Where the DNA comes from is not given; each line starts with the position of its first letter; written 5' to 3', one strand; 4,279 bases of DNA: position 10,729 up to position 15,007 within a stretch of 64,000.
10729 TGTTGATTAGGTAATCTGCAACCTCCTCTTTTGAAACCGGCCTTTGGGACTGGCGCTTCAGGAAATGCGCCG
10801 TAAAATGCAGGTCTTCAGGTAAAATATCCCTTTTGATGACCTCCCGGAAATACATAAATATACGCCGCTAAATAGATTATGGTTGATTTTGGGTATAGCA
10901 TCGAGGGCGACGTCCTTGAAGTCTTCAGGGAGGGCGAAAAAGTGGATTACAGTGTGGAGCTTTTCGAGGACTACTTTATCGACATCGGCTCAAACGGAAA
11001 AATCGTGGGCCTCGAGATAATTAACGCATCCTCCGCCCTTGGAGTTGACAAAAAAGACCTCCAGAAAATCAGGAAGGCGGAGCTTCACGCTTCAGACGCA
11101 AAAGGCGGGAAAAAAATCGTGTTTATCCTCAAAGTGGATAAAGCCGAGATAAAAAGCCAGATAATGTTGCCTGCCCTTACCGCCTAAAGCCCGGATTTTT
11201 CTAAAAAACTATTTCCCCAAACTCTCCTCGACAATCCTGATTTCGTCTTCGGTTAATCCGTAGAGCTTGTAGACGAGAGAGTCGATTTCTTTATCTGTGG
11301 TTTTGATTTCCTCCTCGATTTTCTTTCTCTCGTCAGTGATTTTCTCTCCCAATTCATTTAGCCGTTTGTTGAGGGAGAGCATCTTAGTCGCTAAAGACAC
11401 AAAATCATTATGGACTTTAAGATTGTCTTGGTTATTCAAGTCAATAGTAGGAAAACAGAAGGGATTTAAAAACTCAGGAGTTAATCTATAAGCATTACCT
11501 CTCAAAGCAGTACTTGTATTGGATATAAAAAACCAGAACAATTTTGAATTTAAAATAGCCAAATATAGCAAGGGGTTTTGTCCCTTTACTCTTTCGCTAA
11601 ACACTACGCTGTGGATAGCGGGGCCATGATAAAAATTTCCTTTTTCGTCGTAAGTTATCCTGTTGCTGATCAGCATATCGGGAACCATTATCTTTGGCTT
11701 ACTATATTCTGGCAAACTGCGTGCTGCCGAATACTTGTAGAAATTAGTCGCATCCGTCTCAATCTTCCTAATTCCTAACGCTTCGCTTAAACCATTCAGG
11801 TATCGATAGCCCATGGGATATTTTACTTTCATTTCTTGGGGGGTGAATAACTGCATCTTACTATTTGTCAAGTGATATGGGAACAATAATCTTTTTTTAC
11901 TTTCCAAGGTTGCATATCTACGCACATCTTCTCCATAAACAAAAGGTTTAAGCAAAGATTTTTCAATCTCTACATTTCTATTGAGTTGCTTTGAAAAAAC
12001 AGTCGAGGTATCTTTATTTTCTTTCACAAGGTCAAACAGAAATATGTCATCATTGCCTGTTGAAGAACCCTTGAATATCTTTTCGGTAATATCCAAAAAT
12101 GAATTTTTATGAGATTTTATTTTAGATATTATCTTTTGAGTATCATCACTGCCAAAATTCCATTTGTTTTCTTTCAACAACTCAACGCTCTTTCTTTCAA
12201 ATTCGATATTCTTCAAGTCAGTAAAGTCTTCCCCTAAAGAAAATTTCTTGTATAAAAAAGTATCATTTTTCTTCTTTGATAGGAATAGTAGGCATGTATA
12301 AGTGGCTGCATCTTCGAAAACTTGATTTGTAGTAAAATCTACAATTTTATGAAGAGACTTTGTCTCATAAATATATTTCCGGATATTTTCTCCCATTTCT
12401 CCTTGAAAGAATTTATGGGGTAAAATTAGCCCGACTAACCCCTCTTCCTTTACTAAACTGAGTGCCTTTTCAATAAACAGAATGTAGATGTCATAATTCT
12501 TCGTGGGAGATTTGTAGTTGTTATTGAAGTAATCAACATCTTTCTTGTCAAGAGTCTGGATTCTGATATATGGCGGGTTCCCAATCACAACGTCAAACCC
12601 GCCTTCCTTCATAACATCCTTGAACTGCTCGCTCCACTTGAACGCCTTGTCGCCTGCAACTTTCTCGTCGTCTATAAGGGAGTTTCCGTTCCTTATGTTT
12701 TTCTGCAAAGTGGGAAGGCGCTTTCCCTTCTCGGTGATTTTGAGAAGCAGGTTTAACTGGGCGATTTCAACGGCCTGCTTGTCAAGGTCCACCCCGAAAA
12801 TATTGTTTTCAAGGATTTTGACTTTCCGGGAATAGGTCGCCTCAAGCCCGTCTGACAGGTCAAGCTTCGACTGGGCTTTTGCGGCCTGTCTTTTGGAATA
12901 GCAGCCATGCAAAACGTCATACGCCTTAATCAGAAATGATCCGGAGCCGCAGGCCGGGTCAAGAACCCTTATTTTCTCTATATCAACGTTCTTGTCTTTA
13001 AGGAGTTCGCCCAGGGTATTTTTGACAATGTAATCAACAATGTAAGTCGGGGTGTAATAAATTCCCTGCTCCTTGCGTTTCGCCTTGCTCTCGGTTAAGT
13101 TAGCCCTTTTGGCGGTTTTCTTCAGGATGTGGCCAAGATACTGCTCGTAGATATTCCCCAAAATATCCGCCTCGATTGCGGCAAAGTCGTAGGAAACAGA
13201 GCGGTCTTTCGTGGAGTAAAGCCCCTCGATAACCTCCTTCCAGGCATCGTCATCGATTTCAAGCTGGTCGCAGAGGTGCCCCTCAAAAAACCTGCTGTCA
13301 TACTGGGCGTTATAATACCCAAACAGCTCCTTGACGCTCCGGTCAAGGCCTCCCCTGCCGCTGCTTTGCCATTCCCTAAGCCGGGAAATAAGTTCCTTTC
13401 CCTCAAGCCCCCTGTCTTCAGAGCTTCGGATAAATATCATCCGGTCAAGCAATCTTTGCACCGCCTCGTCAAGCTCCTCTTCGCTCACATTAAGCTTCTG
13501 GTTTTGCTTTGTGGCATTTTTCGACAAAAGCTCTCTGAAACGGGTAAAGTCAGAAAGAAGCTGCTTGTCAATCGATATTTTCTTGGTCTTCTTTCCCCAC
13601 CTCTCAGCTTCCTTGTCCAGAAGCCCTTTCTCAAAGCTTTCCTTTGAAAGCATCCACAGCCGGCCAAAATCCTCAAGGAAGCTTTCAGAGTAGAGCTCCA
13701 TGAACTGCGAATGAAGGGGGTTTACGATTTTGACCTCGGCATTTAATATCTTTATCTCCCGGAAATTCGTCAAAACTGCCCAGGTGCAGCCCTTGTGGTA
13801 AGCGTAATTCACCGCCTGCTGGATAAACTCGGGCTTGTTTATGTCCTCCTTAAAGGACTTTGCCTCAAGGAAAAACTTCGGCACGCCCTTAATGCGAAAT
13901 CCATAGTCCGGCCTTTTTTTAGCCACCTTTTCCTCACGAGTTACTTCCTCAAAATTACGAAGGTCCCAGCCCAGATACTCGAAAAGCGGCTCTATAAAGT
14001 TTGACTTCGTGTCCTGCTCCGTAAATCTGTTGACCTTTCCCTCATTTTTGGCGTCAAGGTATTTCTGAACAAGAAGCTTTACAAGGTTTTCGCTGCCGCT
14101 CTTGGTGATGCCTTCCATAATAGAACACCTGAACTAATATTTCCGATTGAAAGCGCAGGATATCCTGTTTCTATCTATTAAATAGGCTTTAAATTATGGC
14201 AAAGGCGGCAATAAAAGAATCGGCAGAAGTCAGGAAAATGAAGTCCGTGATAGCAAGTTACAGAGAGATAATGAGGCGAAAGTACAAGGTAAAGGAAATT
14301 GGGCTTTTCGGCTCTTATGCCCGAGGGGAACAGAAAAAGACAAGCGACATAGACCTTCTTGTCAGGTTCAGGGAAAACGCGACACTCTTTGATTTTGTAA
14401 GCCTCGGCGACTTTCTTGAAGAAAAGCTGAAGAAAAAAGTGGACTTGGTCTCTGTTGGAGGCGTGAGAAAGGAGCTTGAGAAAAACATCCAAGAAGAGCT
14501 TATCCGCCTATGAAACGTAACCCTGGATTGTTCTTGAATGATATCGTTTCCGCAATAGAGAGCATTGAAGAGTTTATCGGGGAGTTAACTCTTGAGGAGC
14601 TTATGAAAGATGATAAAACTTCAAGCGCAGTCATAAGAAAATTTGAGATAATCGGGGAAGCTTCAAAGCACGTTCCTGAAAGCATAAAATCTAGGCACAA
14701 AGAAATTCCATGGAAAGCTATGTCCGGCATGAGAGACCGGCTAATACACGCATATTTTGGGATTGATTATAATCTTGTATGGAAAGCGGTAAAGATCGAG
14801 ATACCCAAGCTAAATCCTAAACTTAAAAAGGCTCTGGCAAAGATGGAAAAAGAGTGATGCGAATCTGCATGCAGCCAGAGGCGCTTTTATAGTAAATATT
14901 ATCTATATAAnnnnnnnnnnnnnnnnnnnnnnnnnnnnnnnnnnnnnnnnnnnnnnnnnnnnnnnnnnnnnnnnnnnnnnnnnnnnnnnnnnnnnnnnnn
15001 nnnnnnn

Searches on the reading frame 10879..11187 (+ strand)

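Call 23: search_protein_families(library=pfam, proteins=[window:10879-11187:+], max_evalue=0.001)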
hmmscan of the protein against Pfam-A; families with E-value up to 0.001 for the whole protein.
window:10879-11187:+ (102 aa): 1 family
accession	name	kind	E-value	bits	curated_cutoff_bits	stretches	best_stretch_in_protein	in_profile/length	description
PF10049.14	DUF2283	-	1.8e-06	28.5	23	1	8-51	6-49/49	Protein of unknown function (DUF2283)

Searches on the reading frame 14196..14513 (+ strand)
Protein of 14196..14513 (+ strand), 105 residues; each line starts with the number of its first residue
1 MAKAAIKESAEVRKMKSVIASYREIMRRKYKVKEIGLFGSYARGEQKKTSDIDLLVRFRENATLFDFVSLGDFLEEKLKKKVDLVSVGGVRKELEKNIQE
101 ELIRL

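Call 23: search_protein_families(library=pfam, proteins=[window:14196-14513:+], max_evalue=0.001)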
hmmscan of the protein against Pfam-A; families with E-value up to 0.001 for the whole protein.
window:14196-14513:+ (105 aa): 3 families
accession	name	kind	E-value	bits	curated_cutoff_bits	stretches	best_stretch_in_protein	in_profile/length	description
PF01909.29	NTP_transf_2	-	1e-18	68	21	1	21-103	3-91/93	Nucleotidyltransferase domain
PF18765.7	Polbeta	-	4e-14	53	26.9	1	24-100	5-82/93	Polymerase beta, Nucleotidyltransferase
PF22600.2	MTPAP-like_central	-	3.1e-05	24.5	27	1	10-75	17-71/139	Poly(A) RNA polymerase, mitochondrial-like, central palm domain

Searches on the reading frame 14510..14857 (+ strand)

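Call 23: search_protein_families(library=pfam, proteins=[window:14510-14857:+], max_evalue=0.001)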
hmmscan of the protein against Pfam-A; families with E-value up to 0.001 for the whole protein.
window:14510-14857:+ (115 aa): 1 family
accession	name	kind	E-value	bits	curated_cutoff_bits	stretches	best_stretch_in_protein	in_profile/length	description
PF01934.22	HepT-like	-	2.4e-28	98.7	23.5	1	14-107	3-119/120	Ribonuclease HepT-like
